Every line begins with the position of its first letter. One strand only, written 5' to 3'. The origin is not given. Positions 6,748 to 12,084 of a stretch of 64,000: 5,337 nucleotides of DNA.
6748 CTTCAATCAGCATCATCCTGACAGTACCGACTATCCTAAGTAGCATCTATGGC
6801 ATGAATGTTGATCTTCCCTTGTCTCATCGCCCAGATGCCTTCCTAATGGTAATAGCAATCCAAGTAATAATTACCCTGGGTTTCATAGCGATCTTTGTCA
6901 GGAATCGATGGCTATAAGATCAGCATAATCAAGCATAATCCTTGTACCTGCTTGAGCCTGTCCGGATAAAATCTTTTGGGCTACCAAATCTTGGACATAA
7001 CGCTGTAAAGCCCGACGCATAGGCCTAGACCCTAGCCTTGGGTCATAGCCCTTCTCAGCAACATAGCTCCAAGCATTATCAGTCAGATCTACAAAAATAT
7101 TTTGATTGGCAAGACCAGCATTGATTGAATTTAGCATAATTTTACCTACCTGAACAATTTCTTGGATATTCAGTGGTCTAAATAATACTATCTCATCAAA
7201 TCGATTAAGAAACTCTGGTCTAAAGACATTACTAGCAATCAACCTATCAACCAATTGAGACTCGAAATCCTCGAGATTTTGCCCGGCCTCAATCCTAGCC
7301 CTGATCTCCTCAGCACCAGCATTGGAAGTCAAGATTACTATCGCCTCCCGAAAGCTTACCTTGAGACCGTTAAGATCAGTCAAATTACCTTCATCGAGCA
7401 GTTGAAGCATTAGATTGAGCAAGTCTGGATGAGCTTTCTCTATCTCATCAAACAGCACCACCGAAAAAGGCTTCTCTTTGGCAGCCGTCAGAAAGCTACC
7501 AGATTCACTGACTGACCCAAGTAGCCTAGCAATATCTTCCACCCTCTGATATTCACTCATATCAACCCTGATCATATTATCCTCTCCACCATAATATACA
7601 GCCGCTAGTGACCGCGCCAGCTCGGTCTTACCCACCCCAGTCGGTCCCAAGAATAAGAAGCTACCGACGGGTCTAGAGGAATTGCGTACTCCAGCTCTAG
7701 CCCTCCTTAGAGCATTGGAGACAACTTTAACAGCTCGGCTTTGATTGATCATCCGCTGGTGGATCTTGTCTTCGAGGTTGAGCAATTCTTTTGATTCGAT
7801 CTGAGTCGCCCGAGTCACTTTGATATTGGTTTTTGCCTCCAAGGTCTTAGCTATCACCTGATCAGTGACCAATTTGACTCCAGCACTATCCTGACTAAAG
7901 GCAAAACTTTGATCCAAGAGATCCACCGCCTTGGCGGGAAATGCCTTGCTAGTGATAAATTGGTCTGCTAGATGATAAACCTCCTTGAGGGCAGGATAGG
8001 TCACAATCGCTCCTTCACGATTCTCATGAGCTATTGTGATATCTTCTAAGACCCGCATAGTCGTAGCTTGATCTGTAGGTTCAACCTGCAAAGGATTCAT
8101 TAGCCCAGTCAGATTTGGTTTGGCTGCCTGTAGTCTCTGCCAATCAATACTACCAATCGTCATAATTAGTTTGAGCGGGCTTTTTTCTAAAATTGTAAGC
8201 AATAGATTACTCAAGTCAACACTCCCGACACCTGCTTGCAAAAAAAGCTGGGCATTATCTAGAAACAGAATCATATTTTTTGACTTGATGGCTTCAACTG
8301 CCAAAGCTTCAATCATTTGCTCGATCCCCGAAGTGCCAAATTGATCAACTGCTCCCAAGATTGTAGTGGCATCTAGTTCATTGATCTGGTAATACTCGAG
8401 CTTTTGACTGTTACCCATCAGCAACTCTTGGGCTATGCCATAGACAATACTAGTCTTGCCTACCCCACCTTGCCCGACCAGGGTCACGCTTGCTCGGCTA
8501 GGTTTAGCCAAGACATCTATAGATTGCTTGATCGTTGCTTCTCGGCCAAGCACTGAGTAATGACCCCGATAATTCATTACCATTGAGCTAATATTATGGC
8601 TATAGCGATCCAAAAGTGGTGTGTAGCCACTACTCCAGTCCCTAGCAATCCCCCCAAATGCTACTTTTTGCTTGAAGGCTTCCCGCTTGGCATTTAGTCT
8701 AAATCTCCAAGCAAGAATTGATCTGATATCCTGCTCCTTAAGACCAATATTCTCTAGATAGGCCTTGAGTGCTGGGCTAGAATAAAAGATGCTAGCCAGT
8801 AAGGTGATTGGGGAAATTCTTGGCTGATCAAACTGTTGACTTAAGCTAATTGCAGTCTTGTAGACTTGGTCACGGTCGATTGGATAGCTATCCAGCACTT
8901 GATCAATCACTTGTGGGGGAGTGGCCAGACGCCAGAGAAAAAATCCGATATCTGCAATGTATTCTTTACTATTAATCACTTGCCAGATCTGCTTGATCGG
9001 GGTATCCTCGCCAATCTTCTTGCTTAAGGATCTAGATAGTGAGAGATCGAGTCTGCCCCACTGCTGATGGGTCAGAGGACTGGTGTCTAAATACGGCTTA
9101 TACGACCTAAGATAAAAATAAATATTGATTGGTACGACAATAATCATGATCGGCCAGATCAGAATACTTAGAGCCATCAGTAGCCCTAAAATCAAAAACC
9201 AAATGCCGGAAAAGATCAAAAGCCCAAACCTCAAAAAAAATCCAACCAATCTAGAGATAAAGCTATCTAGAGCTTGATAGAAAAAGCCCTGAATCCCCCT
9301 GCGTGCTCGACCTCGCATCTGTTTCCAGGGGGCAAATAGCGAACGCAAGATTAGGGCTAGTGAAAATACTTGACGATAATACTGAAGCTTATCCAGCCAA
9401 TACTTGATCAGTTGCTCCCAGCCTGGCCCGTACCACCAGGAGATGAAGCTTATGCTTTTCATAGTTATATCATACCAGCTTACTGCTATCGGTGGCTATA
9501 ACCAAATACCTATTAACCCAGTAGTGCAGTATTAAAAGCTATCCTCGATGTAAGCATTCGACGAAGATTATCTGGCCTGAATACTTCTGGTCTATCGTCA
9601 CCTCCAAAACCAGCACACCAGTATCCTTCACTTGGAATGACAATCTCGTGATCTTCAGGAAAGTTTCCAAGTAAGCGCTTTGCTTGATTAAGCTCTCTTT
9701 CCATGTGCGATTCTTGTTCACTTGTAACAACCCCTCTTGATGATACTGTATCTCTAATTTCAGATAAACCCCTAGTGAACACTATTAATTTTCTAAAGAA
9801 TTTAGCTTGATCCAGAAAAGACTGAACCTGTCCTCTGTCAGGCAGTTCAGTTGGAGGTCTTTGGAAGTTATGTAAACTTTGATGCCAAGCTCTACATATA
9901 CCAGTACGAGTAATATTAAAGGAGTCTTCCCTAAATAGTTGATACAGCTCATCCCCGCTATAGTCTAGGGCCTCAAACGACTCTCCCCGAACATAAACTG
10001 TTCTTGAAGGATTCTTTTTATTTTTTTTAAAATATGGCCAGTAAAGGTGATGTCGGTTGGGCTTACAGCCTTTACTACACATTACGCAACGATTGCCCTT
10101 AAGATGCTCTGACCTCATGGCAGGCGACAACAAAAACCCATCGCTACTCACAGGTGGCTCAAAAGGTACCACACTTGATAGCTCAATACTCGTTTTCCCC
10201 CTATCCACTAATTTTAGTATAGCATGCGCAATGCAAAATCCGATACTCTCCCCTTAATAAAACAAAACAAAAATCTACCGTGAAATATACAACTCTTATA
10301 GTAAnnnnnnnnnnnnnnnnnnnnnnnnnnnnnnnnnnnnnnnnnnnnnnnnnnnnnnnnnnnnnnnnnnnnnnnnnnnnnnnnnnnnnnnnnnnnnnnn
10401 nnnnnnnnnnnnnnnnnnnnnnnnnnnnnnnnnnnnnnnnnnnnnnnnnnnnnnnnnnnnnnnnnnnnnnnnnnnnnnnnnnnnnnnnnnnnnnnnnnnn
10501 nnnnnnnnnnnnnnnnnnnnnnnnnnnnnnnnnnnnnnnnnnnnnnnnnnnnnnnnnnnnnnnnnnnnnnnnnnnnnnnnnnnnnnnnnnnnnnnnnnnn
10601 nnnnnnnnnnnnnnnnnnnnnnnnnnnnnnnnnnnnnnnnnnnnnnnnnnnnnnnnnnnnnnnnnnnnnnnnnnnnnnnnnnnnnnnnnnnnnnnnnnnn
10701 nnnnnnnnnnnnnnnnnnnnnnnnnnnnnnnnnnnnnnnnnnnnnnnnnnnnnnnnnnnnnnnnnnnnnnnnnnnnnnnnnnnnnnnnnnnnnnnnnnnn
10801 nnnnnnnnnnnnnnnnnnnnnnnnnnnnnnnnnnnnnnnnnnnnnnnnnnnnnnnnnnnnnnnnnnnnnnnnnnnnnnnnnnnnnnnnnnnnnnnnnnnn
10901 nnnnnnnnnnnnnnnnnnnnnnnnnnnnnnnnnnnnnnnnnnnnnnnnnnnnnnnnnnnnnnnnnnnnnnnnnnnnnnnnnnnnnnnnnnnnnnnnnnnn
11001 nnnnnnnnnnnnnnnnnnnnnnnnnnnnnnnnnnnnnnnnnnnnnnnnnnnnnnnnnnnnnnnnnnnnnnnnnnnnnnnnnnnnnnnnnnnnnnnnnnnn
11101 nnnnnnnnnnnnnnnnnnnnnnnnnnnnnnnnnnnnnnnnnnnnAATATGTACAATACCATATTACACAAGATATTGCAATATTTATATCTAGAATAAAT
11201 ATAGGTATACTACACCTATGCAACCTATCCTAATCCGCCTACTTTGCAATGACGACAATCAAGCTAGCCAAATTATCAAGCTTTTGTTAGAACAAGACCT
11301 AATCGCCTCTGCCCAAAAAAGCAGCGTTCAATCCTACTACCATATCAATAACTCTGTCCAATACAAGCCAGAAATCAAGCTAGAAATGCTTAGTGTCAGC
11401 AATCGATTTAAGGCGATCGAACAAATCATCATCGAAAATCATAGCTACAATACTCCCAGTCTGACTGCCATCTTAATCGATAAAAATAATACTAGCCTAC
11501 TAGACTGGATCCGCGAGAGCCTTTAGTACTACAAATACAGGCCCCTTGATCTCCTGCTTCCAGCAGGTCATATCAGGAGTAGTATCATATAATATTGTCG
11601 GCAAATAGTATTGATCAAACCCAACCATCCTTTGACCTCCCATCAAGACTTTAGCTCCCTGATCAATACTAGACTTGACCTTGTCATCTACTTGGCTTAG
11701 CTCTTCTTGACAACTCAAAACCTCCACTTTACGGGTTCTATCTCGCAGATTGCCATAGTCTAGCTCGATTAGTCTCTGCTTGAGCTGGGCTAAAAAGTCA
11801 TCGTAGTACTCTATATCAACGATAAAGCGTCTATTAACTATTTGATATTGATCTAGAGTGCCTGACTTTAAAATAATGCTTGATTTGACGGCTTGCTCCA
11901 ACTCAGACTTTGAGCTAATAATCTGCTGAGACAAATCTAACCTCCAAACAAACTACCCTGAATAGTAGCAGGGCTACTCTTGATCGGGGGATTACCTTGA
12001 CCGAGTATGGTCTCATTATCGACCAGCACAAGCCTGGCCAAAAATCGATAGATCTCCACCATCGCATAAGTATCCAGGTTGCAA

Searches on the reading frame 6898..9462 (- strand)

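Call 15: search_protein_families(library=pfam, proteins=[window:6898-9462:-], max_evalue=0.001)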
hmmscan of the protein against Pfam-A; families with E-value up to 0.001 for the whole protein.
window:6898-9462:- (854 aa): 17 families
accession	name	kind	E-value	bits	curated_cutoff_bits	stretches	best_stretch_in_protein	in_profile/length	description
PF07724.20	AAA_2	-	1.1e-44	152.8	27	1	597-758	1-166/166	AAA domain (Cdc48 subfamily)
PF10431.15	ClpB_D2-small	-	2.9e-19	69.3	21.9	1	764-843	1-80/81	C-terminal, D2-small domain, of ClpB protein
PF07728.20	AAA_5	-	1.7e-16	60.9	22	1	602-715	2-123/139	AAA domain (dynein-related subfamily)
PF00004.35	AAA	-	1.8e-15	58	21.2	2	603-721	2-115/131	ATPase family associated with various cellular activities (AAA)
PF13173.12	AAA_14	-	3.4e-10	40.5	27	1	325-464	4-124/129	AAA domain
PF13191.12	AAA_16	-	1.4e-08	35.8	32.6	0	304-350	2-51/167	AAA ATPase domain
PF13401.12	AAA_22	-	2.5e-08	34.7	27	0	601-690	7-109/130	AAA domain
PF00158.32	Sigma54_activat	-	6.6e-07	29.6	20.2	1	584-728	7-153/168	Sigma-54 interaction domain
PF17871.7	AAA_lid_9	-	8.5e-07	29.3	22.8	1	465-527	2-64/104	AAA lid domain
PF13479.12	AAA_24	-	5.7e-06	26.8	27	0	603-683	6-82/195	AAA domain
PF20720.3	nSTAND3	-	1.1e-05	25.7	27.2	0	603-634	21-52/155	Novel STAND NTPase 3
PF25199.1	nSTAND_NTPase5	-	6.5e-05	23.2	34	0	317-446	35-142/145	Novel STAND NTPase 5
PF03193.22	RsgA_GTPase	-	6.7e-05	23.2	30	0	295-346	76-129/174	RsgA GTPase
PF01695.23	IstB_IS21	-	0.00013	22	24.1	0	603-674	96-162/238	IstB-like ATP binding protein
PF25201.1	nSTAND6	-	0.00016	22.2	27.7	0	305-426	2-133/148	Novel STAND NTPase 6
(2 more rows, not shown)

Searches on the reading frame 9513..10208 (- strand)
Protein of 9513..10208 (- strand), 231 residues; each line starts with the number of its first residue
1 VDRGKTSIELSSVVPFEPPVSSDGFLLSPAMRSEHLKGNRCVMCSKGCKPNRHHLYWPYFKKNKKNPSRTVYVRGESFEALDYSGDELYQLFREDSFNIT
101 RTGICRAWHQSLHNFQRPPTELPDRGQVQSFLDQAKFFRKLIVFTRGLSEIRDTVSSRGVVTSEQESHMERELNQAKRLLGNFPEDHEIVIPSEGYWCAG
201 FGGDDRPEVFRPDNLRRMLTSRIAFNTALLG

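Call 15: search_protein_families(library=pfam, proteins=[window:9513-10208:-], max_evalue=0.001)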
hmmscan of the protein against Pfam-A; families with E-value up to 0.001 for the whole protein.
window:9513-10208:- (231 aa): 0 families

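Call 64: search_protein_families(library=ncbifam, proteins=[window:9513-10208:-], max_evalue=0.1)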
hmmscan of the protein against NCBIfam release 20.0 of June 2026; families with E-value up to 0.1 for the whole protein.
window:9513-10208:- (231 aa): 0 families

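Call 65: search_protein_families(library=pfam, proteins=[window:9513-10208:-], max_evalue=1)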
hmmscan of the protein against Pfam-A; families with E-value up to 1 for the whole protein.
window:9513-10208:- (231 aa): 1 family
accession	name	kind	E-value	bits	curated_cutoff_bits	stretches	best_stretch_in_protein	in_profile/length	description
PF11284.13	DUF3085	-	0.17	12.5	25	0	200-222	48-70/88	Protein of unknown function (DUF3085)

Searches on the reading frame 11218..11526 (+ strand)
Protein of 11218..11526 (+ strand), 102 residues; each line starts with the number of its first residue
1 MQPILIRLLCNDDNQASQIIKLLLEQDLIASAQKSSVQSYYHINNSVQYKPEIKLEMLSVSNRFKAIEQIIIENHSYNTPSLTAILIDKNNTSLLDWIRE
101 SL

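Call 18: search_protein_families(library=pfam, proteins=[window:11218-11526:+], max_evalue=0.001)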
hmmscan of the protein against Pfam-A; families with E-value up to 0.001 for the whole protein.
window:11218-11526:+ (102 aa): 1 family
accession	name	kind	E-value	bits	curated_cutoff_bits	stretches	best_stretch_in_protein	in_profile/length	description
PF03091.20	CutA1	-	2.2e-18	66.3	22.4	1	6-100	3-98/99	CutA1 divalent ion tolerance protein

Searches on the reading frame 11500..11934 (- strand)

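Call 18: search_protein_families(library=pfam, proteins=[window:11500-11934:-], max_evalue=0.001)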
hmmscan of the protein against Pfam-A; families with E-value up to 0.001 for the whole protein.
window:11500-11934:- (144 aa): 1 family
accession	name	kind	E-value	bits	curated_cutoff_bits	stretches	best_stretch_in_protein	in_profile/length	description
PF00171.27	Aldedh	-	3.3e-20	72.5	23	1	2-139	240-379/461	Aldehyde dehydrogenase family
